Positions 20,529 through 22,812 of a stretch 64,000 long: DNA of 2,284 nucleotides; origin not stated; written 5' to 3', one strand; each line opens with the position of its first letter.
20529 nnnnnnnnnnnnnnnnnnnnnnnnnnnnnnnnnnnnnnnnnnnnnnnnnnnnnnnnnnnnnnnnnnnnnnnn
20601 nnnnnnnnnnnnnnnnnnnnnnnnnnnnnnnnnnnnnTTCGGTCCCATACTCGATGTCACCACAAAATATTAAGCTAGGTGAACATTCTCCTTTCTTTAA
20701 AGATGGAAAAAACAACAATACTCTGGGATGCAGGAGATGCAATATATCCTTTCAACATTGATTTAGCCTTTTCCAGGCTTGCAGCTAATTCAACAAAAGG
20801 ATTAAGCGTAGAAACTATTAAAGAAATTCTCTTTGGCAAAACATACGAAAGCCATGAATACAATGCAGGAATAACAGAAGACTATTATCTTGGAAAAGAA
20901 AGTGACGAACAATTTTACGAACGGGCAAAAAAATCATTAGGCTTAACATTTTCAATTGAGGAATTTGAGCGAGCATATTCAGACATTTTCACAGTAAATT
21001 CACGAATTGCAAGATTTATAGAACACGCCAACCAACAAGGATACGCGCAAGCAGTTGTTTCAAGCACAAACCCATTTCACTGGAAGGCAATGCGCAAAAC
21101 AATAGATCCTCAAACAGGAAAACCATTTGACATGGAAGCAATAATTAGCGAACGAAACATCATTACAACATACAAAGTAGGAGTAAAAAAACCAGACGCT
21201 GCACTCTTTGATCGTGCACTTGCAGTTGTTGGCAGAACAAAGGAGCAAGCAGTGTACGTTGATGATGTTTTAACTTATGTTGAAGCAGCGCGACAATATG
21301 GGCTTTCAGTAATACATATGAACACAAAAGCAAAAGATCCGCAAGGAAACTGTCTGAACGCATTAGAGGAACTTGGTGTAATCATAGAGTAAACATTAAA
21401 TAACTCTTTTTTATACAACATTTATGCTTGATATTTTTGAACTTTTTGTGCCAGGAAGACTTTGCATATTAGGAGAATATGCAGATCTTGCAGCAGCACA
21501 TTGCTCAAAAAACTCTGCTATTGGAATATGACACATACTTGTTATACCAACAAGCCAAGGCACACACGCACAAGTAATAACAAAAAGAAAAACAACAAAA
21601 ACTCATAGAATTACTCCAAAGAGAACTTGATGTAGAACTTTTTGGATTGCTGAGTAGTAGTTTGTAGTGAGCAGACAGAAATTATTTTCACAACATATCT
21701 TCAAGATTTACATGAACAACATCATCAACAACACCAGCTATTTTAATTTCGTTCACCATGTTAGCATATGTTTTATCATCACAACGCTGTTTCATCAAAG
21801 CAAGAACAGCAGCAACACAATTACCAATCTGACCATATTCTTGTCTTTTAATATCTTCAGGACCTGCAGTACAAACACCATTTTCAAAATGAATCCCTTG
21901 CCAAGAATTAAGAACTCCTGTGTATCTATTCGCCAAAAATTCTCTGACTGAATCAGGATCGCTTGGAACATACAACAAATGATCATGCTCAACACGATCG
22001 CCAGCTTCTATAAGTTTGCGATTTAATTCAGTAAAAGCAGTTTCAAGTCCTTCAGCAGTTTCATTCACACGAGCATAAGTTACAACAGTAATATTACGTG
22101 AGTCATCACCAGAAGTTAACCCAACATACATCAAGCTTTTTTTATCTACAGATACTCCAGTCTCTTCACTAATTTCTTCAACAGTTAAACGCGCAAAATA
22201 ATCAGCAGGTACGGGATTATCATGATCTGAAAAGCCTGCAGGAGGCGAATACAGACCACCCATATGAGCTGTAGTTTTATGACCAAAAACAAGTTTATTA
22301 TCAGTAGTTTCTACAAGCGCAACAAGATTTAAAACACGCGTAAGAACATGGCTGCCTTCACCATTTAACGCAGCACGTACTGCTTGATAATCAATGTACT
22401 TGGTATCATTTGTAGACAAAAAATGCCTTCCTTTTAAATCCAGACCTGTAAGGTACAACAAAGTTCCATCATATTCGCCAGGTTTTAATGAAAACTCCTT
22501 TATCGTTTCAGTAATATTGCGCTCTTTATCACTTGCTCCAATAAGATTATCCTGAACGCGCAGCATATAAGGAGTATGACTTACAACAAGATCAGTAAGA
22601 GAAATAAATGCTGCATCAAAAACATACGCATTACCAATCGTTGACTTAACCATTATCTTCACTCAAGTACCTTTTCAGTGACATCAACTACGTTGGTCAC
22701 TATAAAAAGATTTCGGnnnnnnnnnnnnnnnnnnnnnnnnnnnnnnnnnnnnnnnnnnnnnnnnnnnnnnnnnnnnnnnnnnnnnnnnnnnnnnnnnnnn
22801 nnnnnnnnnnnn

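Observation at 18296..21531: GC-rich horizontally acquired island. A truncated IS transposase heads a B12-binding radical SAM enzyme and a HAD hydrolase, and a GHMP-kinase remnant lies at the far edge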

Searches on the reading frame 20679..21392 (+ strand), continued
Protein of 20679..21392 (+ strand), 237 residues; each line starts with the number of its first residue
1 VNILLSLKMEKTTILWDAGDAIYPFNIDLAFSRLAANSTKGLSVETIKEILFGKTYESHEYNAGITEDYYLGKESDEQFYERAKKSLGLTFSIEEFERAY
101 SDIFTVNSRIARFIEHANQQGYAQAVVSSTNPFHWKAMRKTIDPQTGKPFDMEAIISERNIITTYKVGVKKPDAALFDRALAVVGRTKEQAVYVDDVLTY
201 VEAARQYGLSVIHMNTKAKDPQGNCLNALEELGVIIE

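Call 56: search_protein_families(library=pfam, proteins=[L014:176-1273:-, L014:1286-1786:-, L014:1811-2680:-, L014:2677-3087:-, L014:3110-4345:-, L014:4345-5424:-, L014:5548-6408:+, L014:6414-7079:+, L014:7090-7641:-, L014:7743-8705:+], max_evalue=0.001)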
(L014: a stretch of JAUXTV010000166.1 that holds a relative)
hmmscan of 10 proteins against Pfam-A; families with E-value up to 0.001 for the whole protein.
L014:176-1273:- (365 aa): 4 families
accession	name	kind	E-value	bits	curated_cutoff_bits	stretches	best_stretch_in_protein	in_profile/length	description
PF01041.23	DegT_DnrJ_EryC1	-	9.1e-116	387.4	19.8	1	21-358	9-359/360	DegT/DnrJ/EryC1/StrS aminotransferase family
PF00155.27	Aminotran_1_2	-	1.9e-09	37.6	19.7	1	37-162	43-191/361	Aminotransferase class I and II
PF01053.26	Cys_Met_Meta_PP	-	6.9e-06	25.3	27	1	38-162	54-179/381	Cys/Met metabolism PLP-dependent enzyme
PF00266.25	Aminotran_5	-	3.6e-05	23.4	21.5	1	36-200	43-217/371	Aminotransferase class-V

L014:1286-1786:- (166 aa): 2 families
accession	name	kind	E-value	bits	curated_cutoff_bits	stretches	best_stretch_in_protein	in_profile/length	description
PF07883.17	Cupin_2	-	1.6e-06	28.2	27.2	1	62-132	6-59/70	Cupin domain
PF13621.12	Cupin_8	-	0.00065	20.1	27.4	1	97-141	200-244/252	Cupin-like domain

L014:1811-2680:- (289 aa): 0 families

L014:2677-3087:- (136 aa): 1 family
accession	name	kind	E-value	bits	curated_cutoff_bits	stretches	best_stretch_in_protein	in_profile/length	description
PF07883.17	Cupin_2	-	0.00011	22.3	27.2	1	51-108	8-58/70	Cupin domain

L014:3110-4345:- (411 aa): 7 families
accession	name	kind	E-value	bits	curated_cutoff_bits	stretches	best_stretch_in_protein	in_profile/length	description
PF08484.17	Methyltransf_14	-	1.3e-55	188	23.5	1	249-406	2-160/160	C-methyltransferase C-terminal domain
PF08421.16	Methyltransf_13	-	2.7e-22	79.1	31.3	1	8-69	1-62/62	Putative zinc binding domain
PF13489.12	Methyltransf_23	-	3.9e-17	62.9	27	1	86-241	6-161/164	Methyltransferase domain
PF08242.18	Methyltransf_12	-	2.7e-11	44.5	30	1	106-197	1-97/98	Methyltransferase domain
PF08241.18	Methyltransf_11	-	5.7e-09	36.9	21.2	1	106-199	1-94/95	Methyltransferase domain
PF13649.12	Methyltransf_25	-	3.7e-06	28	27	1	106-196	2-97/97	Methyltransferase domain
PF13847.12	Methyltransf_31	-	0.0001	22.5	27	1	148-205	55-118/145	Methyltransferase domain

L014:4345-5424:- (359 aa): 5 families
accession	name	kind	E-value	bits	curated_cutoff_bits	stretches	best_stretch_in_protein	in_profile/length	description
PF01370.27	Epimerase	-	7.6e-42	143.8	20.9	1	31-273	2-240/240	NAD dependent epimerase/dehydratase family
PF16363.11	GDP_Man_Dehyd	-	1.4e-29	104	27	1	31-340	1-330/332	GDP-mannose 4,6 dehydratase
PF01073.25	3Beta_HSD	-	1.2e-13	51.2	22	1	32-249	2-217/280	3-beta hydroxysteroid dehydrogenase/isomerase family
PF07993.18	NAD_binding_4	-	1.5e-11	44.4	20.1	1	96-234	87-234/258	Male sterility protein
PF02719.21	Polysacc_synt_2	-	1.6e-05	24.7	20.2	0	83-148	63-128/293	Polysaccharide biosynthesis protein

L014:5548-6408:+ (286 aa): 0 families

L014:6414-7079:+ (221 aa): 2 families
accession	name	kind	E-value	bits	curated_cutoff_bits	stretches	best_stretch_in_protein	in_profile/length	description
PF13419.12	HAD_2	-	7.7e-11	42.9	23.8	1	85-197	67-176/178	Haloacid dehalogenase-like hydrolase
PF00702.32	Hydrolase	-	1.4e-08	35.8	26.4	1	6-183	3-181/191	haloacid dehalogenase-like hydrolase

L014:7090-7641:- (183 aa): 3 families
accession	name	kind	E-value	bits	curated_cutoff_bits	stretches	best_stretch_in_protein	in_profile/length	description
PF00132.30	Hexapep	-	1.6e-19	69.2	27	2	38-66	2-30/36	Bacterial transferase hexapeptide (six repeats)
PF14602.12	Hexapep_2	-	3.2e-09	36.8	27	1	37-70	1-32/34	Hexapeptide repeat of succinyl-transferase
PF25084.1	LbH_EIF2B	-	9.4e-07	29.3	54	1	36-86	20-68/105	EIF2B subunit epsilon LbH domain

L014:7743-8705:+ (320 aa): 3 families
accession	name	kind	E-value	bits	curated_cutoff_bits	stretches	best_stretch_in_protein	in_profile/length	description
PF00535.33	Glycos_transf_2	-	6.6e-18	65.6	23.3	1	7-145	1-137/168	Glycosyl transferase family 2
PF13641.12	Glyco_tranf_2_3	-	1.3e-11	45.4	27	1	6-219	3-222/230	Glycosyltransferase like family 2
PF13632.12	Glyco_trans_2_3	-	3.7e-05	24.1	27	1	91-272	2-193/198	Glycosyl transferase family group 2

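Call 76: search_solved_structures(query=window:20703-21392:+, max_evalue=0.001)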
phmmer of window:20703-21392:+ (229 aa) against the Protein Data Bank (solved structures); distinct sequences matched with E-value up to 0.001: 3.
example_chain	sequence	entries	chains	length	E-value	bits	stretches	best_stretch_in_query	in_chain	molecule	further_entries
8pno_A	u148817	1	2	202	1.9e-08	37.5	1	61-212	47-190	Alpha-D-glucose 1-phosphate phosphatase YihX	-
2b0c_A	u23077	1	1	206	2e-08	37.5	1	60-211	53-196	putative phosphatase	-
8pne_A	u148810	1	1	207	2.1e-08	37.5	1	61-212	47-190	Alpha-D-glucose 1-phosphate phosphatase YihX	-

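Call 80: search_protein_families(library=ncbifam, proteins=[L016:5393-6853:-, L016:13-1200:+, L014:5548-6408:+], max_evalue=0.00001)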
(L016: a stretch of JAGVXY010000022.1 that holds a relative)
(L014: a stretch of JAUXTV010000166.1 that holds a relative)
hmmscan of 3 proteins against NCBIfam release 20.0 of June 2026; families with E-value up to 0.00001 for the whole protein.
L016:5393-6853:- (486 aa): 30 families (the best 25 are shown)
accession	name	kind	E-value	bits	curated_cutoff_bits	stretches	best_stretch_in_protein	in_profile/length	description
TIGR02026.1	BchE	equivalog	2.7e-45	155.2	481.35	1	17-405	23-407/497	magnesium-protoporphyrin IX monomethyl ester anaerobic oxidative cyclase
TIGR03471.1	HpnJ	equivalog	2.2e-42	145.5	577.6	1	68-428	85-432/472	hopanoid biosynthesis associated radical SAM protein HpnJ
TIGR04014.1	B12_SAM_MJ_0865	equivalog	6.3e-39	134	360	1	51-391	38-365/434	methyl-coenzyme M reductase glutamine C-methyltransferase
TIGR04013.1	B12_SAM_MJ_1487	hypoth_equivalog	1.3e-38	132.9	251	1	38-384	29-357/382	TIGR04013 family B12-binding domain/radical SAM domain-containing protein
TIGR04072.2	rSAM_ladder_B12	equivalog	5.3e-33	114.3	360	1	44-393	51-381/443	lipid biosynthesis B12-binding/radical SAM protein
NF050148.1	rSAM_ApyD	equivalog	5.8e-31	107.6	750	1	47-396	70-403/645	RiPP biosynthesis radical SAM protein ApyD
TIGR04367.1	HpnR_B12_rSAM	equivalog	1.5e-30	106.2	650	1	16-388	22-377/490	hopanoid C-3 methylase HpnR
TIGR03975.1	rSAM_ocin_1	subfamily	1.8e-29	102.7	281.85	1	45-357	122-425/606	RiPP maturation radical SAM C-methyltransferase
NF038361.1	rSAM_Sden_1168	equivalog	1.6e-25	89.7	575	1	53-391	142-480/560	Sden_1168 family B12-binding radical SAM P-methyltransferase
NF033712.0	B12_rSAM_KedN5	subfamily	4.5e-25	87.9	700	1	45-379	56-386/624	KedN5 family methylcobalamin-dependent radical SAM C-methyltransferase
TIGR04479.1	bcpD_PhpK_rSAM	subfamily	2.8e-24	85.4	600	1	45-361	104-408/504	PhpK family radical SAM P-methyltransferase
NF040542.1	rSAM_RCCLKC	equivalog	2.1e-21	76.6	450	1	32-367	28-355/423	arsinothricin biosynthesis radical SAM protein ArsL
TIGR04385.1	B12_rSAM_cofa1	equivalog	5.7e-19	68.6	450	1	15-359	19-361/438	B12 lower ligand biosynthesis radical SAM protein BzaD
TIGR04190.1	B12_SAM_Ta0216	equivalog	9.1e-15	54.2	500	1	69-360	98-392/554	TIGR04190 family B12-binding domain/radical SAM domain protein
NF033070.1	rSAM_AprD4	equivalog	1.7e-14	53.6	500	1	154-403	166-409/456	AprD4 family radical SAM diol-dehydratase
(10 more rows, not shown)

L016:13-1200:+ (395 aa): 15 families
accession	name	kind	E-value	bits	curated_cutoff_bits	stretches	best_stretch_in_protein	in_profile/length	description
TIGR03471.1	HpnJ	equivalog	2.5e-31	109.1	577.6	1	2-284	146-419/472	hopanoid biosynthesis associated radical SAM protein HpnJ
TIGR04479.1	bcpD_PhpK_rSAM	subfamily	2.4e-25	88.9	600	1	41-229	222-408/504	PhpK family radical SAM P-methyltransferase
NF038361.1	rSAM_Sden_1168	equivalog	1.9e-22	79.6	575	1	2-319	228-537/560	Sden_1168 family B12-binding radical SAM P-methyltransferase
NF050148.1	rSAM_ApyD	equivalog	6.3e-22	77.7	750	1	10-250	164-391/645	RiPP biosynthesis radical SAM protein ApyD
TIGR02026.1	BchE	equivalog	6.8e-21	74.7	481.35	1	2-263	148-398/497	magnesium-protoporphyrin IX monomethyl ester anaerobic oxidative cyclase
NF033070.1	rSAM_AprD4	equivalog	9.3e-18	64.4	500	1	61-289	196-423/456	AprD4 family radical SAM diol-dehydratase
TIGR04072.2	rSAM_ladder_B12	equivalog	6.8e-14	51.3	360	1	62-261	181-381/443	lipid biosynthesis B12-binding/radical SAM protein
TIGR04014.1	B12_SAM_MJ_0865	equivalog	1e-13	50.9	360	1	66-276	165-380/434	methyl-coenzyme M reductase glutamine C-methyltransferase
TIGR04295.1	B12_rSAM_oligo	hypoth_equivalog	1.1e-12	47.3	400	1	63-250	202-382/422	TIGR04295 family B12-binding domain-containing radical SAM protein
TIGR03975.1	rSAM_ocin_1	subfamily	1.6e-11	43.5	281.85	1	3-227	213-427/606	RiPP maturation radical SAM C-methyltransferase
NF045585.1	rSAM_slr0320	equivalog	1.3e-10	40.4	775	1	41-262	217-447/511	photosystem II high light acclimation radical SAM protein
TIGR04385.1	B12_rSAM_cofa1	equivalog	1.3e-08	34.5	450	1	64-227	198-361/438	B12 lower ligand biosynthesis radical SAM protein BzaD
TIGR04013.1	B12_SAM_MJ_1487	hypoth_equivalog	1.9e-08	33.6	251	0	66-100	156-194/382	TIGR04013 family B12-binding domain/radical SAM domain-containing protein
TIGR04367.1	HpnR_B12_rSAM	equivalog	1.3e-07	30.5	650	1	67-251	192-372/490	hopanoid C-3 methylase HpnR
NF033712.0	B12_rSAM_KedN5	subfamily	1.6e-06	26.6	700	1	2-224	147-364/624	KedN5 family methylcobalamin-dependent radical SAM C-methyltransferase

L014:5548-6408:+ (286 aa): 0 families

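Call 82: find_related_loci(query=A6, collection=metagenome_contigs, flank=6000)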
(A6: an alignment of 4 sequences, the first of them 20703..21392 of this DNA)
Query A6 (229 aa) in metagenome_contigs; peptide patterns used: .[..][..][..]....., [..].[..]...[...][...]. (x = any residue, [..] = any of these).
144 stretches matched a pattern; 12 encode a relative of the query (tblastn E <= 1e-3); 12 distinct loci.
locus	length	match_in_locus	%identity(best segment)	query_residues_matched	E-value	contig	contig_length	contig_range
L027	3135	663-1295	39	5-224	4e-49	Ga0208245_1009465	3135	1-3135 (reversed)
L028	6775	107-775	39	1-228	8e-49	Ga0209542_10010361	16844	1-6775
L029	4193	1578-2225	39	5-226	2e-48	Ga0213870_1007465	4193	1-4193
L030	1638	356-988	38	6-224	2e-47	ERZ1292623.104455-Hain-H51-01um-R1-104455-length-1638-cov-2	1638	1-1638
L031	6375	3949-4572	39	6-221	6e-46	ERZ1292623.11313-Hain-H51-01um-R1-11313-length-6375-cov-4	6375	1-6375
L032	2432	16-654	37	4-224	6e-45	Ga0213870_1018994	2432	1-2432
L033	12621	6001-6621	36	5-218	5e-41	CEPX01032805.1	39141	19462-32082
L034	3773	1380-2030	34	6-224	3e-40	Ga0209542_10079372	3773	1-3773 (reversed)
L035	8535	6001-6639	33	5-224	3e-38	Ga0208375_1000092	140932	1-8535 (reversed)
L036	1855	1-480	38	63-228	2e-37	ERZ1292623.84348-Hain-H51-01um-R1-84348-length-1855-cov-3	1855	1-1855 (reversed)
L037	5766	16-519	38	53-225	7e-37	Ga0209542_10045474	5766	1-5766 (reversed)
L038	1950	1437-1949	36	4-182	8e-36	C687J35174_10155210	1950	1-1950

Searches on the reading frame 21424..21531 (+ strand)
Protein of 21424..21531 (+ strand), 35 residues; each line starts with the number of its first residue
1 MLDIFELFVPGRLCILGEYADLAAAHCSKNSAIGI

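Call 4: search_protein_families(library=pfam, proteins=[window:21424-21531:+], max_evalue=0.01)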
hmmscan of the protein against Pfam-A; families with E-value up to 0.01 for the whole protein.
window:21424-21531:+ (35 aa): 0 families

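Call 8: search_protein_families(library=ncbifam, proteins=[window:21424-21531:+], max_evalue=0.01)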
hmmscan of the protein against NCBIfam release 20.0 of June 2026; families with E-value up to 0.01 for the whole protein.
window:21424-21531:+ (35 aa): 0 families

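Call 14: search_protein_families(library=pfam, proteins=[window:21424-21531:+], max_evalue=10)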
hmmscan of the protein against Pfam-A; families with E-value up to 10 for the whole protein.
window:21424-21531:+ (35 aa): 1 family
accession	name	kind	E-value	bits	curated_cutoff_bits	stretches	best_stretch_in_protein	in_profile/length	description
PF10509.15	GalKase_gal_bdg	-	0.071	13.1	23.1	1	8-23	15-30/49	Galactokinase galactose-binding signature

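Call 60: search_protein_families(library=ncbifam, proteins=[window:21424-21528:+], max_evalue=10)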
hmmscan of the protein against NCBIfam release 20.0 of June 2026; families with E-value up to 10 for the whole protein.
seq(35 aa): 0 families

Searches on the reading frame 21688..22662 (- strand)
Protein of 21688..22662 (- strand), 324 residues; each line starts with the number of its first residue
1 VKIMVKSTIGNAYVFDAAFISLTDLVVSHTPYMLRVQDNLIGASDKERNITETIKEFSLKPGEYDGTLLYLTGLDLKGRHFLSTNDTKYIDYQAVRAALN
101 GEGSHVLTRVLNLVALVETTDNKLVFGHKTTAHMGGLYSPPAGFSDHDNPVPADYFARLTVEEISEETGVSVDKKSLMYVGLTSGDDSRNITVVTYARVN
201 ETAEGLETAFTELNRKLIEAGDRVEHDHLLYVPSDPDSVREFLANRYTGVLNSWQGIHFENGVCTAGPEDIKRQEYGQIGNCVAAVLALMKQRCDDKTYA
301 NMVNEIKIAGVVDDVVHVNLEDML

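Call 4: search_protein_families(library=pfam, proteins=[window:21688-22662:-], max_evalue=0.01)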
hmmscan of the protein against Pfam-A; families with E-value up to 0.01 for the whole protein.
window:21688-22662:- (324 aa): 0 families

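Call 8: search_protein_families(library=ncbifam, proteins=[window:21688-22662:-], max_evalue=0.01)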
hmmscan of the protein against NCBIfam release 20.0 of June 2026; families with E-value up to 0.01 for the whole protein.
window:21688-22662:- (324 aa): 0 families

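Call 14: search_protein_families(library=pfam, proteins=[window:21688-22662:-], max_evalue=10)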
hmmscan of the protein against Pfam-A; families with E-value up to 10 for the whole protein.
window:21688-22662:- (324 aa): 0 families

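Call 15: find_related_loci(query=window:21688-22662:-, collection=genome_contigs, flank=10000)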
Query window:21688-22662:- (324 aa) in genome_contigs; peptide patterns used: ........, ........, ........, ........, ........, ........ (x = any residue, [..] = any of these).
38 stretches matched a pattern, but none encodes a relative of the query by tblastn (E <= 1e-3).

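Call 20: find_encoding_contigs(protein=window:21688-22662:-, flank=6000, max_places=6)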
Protein window:21688-22662:- (324 aa): no gene with exactly this product is on record in the collection.

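Call 60: search_protein_families(library=ncbifam, proteins=[window:21688-22662:-], max_evalue=10)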
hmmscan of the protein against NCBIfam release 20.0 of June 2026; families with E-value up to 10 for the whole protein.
window:21688-22662:- (324 aa): 0 families

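Call 75: search_solved_structures(query=window:21688-22662:-, max_evalue=1, show_alignments=1)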
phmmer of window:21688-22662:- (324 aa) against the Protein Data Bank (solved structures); distinct sequences matched with E-value up to 1: 0.
